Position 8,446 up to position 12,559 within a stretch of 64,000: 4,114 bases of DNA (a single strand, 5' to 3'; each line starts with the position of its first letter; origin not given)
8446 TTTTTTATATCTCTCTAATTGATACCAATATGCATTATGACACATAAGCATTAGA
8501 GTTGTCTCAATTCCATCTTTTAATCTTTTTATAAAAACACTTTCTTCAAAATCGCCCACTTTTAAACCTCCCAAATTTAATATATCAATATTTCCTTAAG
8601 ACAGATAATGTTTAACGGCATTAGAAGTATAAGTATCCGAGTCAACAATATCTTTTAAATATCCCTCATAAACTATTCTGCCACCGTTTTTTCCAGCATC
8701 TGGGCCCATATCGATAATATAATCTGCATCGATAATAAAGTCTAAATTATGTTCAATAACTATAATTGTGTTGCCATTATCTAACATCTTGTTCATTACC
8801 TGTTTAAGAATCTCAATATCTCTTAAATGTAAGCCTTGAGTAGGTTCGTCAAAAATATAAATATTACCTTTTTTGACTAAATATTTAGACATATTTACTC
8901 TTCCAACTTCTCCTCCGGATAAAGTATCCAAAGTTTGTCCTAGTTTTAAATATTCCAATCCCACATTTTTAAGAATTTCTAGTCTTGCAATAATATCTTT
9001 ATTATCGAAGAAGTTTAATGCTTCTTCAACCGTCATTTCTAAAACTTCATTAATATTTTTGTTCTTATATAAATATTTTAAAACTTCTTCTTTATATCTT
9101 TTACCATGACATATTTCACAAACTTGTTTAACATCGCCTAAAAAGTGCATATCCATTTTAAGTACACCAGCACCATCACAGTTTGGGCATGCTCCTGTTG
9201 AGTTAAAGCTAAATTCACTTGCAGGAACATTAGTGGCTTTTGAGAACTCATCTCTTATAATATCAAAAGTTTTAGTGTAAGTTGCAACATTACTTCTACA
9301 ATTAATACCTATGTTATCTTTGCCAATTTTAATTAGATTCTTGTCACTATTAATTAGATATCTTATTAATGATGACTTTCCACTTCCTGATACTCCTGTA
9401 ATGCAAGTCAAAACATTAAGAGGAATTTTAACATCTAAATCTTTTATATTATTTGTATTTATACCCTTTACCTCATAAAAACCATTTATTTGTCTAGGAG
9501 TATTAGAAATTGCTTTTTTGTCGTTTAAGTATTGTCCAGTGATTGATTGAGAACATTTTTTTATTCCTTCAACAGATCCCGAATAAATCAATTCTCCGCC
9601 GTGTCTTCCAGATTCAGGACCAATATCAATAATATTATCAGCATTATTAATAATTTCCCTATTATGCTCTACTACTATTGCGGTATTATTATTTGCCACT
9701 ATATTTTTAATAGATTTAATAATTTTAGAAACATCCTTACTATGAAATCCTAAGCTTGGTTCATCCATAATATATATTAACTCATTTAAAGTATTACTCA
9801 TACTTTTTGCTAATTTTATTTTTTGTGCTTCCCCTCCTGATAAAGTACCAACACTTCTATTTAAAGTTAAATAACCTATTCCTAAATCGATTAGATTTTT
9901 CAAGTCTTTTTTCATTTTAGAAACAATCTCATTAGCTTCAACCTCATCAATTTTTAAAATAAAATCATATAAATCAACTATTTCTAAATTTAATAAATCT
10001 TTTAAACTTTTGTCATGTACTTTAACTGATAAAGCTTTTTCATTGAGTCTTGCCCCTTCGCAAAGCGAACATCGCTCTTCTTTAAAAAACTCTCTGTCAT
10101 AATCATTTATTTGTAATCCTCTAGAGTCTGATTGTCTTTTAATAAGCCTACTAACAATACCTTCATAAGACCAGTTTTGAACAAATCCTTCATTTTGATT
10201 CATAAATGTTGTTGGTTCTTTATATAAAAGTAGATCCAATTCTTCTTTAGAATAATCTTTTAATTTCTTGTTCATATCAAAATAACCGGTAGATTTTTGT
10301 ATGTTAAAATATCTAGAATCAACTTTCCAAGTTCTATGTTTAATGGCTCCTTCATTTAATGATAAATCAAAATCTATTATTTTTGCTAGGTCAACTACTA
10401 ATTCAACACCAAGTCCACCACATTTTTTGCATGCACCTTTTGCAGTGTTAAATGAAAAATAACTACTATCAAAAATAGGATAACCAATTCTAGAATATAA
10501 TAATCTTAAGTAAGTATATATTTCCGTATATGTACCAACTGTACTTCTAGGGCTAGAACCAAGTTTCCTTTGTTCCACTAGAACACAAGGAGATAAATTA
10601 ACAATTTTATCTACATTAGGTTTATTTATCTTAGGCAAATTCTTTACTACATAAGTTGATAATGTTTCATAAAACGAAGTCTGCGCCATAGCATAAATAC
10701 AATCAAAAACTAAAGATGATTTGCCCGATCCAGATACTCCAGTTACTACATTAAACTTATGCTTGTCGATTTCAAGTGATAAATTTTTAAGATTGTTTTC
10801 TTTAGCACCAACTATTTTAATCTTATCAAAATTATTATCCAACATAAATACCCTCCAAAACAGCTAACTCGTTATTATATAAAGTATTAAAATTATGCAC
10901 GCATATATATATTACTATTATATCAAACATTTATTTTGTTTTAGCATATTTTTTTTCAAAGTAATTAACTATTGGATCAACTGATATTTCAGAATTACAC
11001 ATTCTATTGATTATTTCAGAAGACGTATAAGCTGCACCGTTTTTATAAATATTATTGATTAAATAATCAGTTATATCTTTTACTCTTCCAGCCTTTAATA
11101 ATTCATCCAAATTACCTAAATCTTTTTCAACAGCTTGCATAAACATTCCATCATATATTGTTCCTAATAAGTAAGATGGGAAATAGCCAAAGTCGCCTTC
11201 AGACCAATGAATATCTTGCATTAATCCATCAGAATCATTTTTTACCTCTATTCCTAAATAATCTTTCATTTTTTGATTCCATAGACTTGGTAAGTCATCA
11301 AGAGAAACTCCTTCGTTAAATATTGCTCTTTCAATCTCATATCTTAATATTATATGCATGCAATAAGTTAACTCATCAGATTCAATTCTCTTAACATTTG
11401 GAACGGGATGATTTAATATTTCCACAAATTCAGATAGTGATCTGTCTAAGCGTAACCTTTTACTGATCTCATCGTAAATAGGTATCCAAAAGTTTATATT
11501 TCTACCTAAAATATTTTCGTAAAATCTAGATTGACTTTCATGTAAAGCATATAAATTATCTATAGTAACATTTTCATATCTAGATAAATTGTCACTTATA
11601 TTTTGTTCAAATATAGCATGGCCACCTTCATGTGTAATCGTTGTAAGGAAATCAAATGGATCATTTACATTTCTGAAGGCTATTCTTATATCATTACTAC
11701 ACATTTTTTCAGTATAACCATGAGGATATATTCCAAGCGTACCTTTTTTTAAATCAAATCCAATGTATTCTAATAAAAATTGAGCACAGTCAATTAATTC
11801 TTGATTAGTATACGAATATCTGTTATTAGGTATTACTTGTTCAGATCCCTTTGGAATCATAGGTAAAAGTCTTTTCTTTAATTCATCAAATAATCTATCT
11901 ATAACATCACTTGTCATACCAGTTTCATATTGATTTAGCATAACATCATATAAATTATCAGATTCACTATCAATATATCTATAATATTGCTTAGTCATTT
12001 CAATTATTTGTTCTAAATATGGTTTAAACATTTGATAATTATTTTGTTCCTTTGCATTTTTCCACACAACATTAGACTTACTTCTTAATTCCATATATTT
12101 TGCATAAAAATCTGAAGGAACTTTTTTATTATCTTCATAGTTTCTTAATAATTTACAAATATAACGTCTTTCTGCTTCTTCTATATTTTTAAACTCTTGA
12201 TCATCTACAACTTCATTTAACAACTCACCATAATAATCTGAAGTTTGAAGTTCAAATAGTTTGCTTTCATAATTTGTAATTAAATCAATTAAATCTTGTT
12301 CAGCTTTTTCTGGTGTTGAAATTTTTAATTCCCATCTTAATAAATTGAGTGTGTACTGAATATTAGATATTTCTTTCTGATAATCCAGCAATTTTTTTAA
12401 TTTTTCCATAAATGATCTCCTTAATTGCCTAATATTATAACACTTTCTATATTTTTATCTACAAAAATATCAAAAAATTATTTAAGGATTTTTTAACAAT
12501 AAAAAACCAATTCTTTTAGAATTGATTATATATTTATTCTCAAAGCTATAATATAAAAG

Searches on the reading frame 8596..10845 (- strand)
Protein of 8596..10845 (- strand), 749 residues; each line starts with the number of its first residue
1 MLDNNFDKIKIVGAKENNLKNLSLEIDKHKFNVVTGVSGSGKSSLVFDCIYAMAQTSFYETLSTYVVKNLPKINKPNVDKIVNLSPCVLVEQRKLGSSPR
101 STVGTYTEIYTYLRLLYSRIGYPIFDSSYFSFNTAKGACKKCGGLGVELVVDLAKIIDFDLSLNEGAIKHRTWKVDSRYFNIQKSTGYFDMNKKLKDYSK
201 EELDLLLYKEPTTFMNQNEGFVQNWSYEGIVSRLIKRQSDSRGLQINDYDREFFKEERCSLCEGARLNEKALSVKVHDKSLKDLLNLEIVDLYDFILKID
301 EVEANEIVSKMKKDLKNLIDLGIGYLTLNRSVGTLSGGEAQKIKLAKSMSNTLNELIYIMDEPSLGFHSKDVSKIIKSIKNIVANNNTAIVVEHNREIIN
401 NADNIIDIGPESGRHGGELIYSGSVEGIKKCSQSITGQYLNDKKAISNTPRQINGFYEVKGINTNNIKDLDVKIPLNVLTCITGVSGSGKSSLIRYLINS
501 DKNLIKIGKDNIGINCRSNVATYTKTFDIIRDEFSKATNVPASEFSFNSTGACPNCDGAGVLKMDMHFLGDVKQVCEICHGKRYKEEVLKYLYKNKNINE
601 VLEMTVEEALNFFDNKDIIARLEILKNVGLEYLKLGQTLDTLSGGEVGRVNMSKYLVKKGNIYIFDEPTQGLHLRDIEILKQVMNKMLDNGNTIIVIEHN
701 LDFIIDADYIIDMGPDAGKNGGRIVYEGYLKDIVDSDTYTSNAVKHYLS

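Call 28: search_protein_families(library=pfam, proteins=[window:8596-10845:-], max_evalue=0.0001)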
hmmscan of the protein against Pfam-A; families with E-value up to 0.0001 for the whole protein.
window:8596-10845:- (749 aa): 11 families
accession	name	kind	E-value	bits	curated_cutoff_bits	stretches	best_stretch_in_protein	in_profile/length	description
PF00005.33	ABC_tran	-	7.7e-22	78.8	25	1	468-670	2-137/137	ABC transporter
PF02463.25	SMC_N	-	1.3e-09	38.2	40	0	228-409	96-212/220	RecF/RecN/SMC N terminal domain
PF20703.3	nSTAND1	-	6.5e-08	33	27.1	0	16-47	20-51/379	Novel STAND NTPase 1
PF13555.12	AAA_29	-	1.9e-07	31.2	27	0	471-494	16-39/61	P-loop containing region of AAA domain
PF13304.12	AAA_21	-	2.1e-06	28.4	27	0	479-497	1-19/304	AAA domain, putative AbiEii toxin, Type IV TA system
PF13191.12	AAA_16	-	1.3e-05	26.2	32.6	0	481-537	28-86/167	AAA ATPase domain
PF17755.6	UvrA_DNA-bind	-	3.2e-05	24.6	23.2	1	152-240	1-98/110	UvrA DNA-binding domain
PF20720.3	nSTAND3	-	3.9e-05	23.8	27.2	0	25-77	13-64/155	Novel STAND NTPase 3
PF01443.25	Viral_helicase1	-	4.4e-05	23.9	21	0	481-511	2-22/228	Viral superfamily 1 RNA helicase core domain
PF13401.12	AAA_22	-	5.9e-05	23.8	27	0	480-520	8-45/130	AAA domain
PF03193.22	RsgA_GTPase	-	7.5e-05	23.1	30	0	457-502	84-131/174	RsgA GTPase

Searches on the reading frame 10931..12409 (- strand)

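Call 28: search_protein_families(library=pfam, proteins=[window:10931-12409:-], max_evalue=0.0001)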
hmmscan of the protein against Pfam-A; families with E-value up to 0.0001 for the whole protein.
window:10931-12409:- (492 aa): 1 family
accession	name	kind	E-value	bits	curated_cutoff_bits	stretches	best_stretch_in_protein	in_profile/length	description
PF02074.21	Peptidase_M32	-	6.9e-137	457.4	25.1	1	7-488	2-489/489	Carboxypeptidase Taq (M32) metallopeptidase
